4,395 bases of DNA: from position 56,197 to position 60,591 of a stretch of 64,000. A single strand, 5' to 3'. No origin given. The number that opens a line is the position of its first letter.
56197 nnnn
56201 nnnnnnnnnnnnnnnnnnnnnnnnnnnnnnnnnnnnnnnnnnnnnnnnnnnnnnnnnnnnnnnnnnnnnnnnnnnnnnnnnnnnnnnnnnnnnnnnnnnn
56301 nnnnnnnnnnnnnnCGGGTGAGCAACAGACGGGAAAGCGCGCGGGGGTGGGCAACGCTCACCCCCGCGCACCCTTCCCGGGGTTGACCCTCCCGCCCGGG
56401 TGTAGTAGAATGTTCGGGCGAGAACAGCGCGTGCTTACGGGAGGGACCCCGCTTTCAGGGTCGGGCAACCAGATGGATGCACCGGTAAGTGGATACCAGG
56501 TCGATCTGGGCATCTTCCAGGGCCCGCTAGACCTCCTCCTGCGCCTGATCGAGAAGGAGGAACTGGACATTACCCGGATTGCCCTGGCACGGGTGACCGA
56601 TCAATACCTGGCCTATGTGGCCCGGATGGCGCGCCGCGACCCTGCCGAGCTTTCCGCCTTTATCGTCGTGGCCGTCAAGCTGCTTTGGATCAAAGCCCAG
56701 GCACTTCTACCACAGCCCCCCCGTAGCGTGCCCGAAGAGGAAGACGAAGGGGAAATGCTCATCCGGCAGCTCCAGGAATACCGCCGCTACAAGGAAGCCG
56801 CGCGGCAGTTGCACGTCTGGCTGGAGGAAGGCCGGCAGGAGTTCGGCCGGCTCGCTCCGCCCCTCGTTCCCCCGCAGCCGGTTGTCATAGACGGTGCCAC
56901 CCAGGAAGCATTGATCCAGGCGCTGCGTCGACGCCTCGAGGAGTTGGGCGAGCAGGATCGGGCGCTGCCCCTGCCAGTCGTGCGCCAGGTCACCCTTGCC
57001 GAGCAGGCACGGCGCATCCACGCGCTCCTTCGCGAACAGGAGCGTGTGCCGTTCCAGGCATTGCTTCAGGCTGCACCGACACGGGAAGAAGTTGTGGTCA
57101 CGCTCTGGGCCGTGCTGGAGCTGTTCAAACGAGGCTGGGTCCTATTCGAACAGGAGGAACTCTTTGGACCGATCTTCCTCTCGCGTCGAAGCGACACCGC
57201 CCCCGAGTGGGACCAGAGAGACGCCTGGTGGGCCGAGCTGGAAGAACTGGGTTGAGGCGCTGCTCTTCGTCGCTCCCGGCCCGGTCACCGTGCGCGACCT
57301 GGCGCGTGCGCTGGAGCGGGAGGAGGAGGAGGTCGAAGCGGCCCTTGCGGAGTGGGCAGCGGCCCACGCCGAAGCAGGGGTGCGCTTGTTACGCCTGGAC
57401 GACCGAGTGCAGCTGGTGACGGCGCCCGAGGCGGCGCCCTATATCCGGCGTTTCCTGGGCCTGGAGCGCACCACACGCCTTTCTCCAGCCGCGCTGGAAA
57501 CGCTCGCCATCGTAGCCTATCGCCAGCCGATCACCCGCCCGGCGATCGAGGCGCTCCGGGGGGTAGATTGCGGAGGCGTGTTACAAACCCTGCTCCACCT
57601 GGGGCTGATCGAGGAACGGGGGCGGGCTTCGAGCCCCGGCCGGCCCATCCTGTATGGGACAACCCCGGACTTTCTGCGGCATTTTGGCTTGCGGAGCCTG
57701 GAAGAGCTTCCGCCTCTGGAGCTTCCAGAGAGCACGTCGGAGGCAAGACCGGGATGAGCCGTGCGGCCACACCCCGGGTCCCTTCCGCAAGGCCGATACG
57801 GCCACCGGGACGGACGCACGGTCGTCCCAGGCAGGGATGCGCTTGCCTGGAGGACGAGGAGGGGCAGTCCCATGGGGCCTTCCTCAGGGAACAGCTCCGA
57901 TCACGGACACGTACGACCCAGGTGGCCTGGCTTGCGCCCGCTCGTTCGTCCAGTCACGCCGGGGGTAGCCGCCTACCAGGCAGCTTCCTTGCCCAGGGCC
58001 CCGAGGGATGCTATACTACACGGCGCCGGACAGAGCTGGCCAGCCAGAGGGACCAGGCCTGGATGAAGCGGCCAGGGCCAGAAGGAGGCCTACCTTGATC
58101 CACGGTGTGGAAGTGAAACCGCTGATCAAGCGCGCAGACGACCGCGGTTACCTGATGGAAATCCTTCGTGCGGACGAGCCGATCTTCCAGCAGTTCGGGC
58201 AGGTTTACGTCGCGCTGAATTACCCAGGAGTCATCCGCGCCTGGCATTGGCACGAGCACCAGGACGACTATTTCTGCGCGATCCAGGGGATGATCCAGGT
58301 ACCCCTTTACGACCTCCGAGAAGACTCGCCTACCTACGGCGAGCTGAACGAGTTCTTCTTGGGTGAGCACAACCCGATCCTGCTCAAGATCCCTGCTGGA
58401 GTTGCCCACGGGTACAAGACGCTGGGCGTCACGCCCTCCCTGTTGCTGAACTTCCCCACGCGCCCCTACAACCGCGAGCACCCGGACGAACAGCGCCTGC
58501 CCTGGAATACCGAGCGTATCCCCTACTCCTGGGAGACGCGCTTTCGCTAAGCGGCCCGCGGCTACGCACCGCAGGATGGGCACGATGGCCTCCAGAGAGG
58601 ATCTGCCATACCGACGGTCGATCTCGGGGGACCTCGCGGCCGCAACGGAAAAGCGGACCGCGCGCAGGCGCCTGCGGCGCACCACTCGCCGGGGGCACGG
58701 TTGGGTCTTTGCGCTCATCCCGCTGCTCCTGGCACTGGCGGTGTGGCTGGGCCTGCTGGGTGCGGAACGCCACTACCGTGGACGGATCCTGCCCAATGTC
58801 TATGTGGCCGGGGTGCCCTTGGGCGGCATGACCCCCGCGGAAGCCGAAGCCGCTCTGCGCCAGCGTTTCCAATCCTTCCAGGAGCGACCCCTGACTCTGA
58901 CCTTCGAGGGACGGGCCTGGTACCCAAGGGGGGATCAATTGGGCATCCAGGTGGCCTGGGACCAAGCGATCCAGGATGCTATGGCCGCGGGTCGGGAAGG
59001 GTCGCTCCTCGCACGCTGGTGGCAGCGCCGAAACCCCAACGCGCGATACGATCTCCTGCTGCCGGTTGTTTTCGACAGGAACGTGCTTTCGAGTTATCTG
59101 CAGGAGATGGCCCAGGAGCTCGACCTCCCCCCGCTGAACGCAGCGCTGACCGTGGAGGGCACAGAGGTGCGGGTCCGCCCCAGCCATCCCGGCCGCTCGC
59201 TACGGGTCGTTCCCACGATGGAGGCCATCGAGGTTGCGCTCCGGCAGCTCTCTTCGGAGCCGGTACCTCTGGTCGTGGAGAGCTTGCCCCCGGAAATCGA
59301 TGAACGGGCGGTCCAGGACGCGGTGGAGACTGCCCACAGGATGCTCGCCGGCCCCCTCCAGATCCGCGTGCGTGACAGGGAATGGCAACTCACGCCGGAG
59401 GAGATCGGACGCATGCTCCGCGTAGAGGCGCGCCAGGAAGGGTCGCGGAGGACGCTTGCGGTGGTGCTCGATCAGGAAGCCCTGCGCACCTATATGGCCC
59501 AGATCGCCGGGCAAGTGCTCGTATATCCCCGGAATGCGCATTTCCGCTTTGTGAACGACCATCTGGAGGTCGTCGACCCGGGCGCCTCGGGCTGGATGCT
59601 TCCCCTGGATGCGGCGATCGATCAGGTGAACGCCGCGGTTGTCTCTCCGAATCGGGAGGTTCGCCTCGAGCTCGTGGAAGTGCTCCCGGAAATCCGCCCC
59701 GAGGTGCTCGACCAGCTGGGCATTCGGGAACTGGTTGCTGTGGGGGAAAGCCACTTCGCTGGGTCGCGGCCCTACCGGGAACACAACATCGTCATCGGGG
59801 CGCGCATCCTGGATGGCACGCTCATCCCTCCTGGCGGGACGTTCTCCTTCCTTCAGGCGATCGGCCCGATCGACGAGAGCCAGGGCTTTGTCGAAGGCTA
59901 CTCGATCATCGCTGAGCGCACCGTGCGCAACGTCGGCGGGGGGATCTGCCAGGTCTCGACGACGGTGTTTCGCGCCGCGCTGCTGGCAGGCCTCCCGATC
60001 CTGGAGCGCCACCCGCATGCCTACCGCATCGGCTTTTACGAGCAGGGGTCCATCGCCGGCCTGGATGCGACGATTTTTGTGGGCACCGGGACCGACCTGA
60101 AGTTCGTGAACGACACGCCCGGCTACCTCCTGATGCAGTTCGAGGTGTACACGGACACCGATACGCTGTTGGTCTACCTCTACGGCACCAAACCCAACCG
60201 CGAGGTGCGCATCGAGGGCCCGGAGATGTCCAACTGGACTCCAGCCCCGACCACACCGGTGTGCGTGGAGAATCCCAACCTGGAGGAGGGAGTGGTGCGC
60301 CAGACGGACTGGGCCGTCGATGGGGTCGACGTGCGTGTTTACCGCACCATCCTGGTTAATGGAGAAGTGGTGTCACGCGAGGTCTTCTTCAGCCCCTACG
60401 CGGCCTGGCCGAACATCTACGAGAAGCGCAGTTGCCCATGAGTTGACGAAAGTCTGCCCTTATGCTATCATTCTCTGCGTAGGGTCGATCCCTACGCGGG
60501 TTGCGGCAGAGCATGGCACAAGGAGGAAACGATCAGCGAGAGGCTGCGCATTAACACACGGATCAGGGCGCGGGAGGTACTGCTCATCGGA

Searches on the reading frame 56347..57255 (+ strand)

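Call 70: search_protein_families(library=pfam, proteins=[window:56347-57255:+], max_evalue=0.00001)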
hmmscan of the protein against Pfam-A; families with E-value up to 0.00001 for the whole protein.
window:56347-57255:+ (302 aa): 1 family
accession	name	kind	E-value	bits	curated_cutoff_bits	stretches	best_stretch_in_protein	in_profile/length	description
PF02616.19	SMC_ScpA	-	1.3e-26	94.5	24.6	1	67-278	1-229/232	Segregation and condensation protein ScpA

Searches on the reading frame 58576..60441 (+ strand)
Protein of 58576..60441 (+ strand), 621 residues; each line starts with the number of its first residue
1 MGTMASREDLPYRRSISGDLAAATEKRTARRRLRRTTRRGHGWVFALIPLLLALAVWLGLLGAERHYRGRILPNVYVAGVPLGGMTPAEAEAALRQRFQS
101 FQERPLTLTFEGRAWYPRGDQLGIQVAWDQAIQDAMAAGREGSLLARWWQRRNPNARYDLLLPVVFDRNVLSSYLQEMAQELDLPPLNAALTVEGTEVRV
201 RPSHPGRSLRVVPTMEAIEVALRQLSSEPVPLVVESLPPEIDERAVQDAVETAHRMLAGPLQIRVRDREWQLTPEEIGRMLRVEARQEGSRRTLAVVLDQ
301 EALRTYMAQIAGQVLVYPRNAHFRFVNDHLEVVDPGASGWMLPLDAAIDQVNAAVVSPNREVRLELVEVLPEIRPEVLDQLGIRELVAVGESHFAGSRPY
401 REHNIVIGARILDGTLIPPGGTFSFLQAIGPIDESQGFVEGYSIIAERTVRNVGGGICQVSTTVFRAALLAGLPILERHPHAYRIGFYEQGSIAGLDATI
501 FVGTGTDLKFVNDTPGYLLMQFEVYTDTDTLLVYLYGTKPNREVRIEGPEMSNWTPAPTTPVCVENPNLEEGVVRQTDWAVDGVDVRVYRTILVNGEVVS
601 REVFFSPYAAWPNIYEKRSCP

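Call 70: search_protein_families(library=pfam, proteins=[window:58576-60441:+], max_evalue=0.00001)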
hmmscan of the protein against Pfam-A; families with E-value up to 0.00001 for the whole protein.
window:58576-60441:+ (621 aa): 3 families
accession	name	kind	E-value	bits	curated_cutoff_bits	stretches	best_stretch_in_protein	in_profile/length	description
PF04294.18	VanW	-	7.4e-37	126.2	27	1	401-527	2-123/130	VanW like protein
PF12229.13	PG_binding_4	-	1.4e-27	96.6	22.1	2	120-227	6-113/117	Putative peptidoglycan binding domain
PF07501.17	G5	-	4.8e-06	27.2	23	0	557-604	10-57/75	G5 domain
